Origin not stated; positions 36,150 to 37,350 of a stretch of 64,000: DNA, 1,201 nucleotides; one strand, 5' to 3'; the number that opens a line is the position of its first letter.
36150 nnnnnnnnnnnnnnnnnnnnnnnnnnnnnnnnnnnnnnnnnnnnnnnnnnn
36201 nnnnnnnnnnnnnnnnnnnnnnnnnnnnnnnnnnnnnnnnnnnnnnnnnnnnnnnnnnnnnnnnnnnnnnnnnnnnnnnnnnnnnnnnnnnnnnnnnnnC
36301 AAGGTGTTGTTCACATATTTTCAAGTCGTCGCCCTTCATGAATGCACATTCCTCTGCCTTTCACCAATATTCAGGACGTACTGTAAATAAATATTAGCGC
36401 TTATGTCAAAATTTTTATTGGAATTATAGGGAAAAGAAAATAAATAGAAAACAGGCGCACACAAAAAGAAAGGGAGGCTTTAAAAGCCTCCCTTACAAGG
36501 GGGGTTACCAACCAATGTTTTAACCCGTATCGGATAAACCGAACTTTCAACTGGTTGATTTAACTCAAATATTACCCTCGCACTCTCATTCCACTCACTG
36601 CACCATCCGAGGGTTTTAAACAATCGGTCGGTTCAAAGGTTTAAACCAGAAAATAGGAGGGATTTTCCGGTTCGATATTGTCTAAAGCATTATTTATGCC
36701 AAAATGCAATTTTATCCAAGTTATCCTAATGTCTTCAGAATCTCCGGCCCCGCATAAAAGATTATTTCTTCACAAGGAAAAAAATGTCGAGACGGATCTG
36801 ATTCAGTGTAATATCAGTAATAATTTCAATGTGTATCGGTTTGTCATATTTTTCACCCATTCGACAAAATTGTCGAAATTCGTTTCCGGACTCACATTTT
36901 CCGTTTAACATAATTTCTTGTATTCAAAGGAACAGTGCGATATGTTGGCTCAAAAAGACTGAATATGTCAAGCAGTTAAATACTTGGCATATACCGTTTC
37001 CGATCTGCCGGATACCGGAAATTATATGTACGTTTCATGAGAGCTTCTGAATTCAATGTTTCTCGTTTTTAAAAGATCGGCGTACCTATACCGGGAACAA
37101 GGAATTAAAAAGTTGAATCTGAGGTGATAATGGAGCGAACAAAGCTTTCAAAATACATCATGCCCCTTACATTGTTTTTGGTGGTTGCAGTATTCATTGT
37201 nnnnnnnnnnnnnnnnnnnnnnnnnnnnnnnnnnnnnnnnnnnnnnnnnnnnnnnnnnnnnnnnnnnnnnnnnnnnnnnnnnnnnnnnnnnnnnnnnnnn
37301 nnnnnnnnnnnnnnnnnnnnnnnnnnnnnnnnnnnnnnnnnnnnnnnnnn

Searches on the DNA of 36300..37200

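Call 60: search_rna_families(source=window, start=36300, end=37200, threshold=evalue, max_evalue=5)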
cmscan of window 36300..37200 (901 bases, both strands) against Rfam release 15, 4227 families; matches with E-value up to 5: 10.
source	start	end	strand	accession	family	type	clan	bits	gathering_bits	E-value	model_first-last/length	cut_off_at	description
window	36463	36494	+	RF02029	sraA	Gene; sRNA;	-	20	56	2.6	55-86/95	no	sraA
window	36464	36486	+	RF01360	CRISPR-DR47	Gene; CRISPR;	-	19.6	39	0.8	1-37/37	no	CRISPR RNA direct repeat element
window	36782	36862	-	RF00204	snoR12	Gene; snRNA; snoRNA; CD-box;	-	19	39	1.3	1-83/83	no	Small nucleolar RNA R12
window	36470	36494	-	RF03371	mir-4788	Gene; miRNA;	-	18.4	91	2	1-80/80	no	mir-4788 microRNA precursor family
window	36849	36919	-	RF00592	SNORD78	Gene; snRNA; snoRNA; CD-box;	CL00051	16.6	38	4.6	1-65/65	no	Small nucleolar RNA SNORD78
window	37104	37172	-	RF00315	snoJ33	Gene; snRNA; snoRNA; CD-box;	-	16.4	45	2.8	1-81/81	no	Small nucleolar RNA J33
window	36472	36595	-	RF02798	CssrA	Gene; sRNA;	-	16.2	93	1.3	1-111/111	no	Chromosome-encoded Shigella sRNA A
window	36764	36919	+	RF00004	U2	Gene; snRNA; splicing;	CL00006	15.1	46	2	1-192/192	no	U2 spliceosomal RNA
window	36468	36496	-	RF02749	Ncrwmel02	Gene; sRNA;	-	11.4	290.8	5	28-56/251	no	Wolbachia sRNA mel02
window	36300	36438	+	RF00636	NRON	Gene;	-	10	50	2.8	154-370/370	5'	ncRNA Repressor of NFAT (nuclear factor of activated T cells)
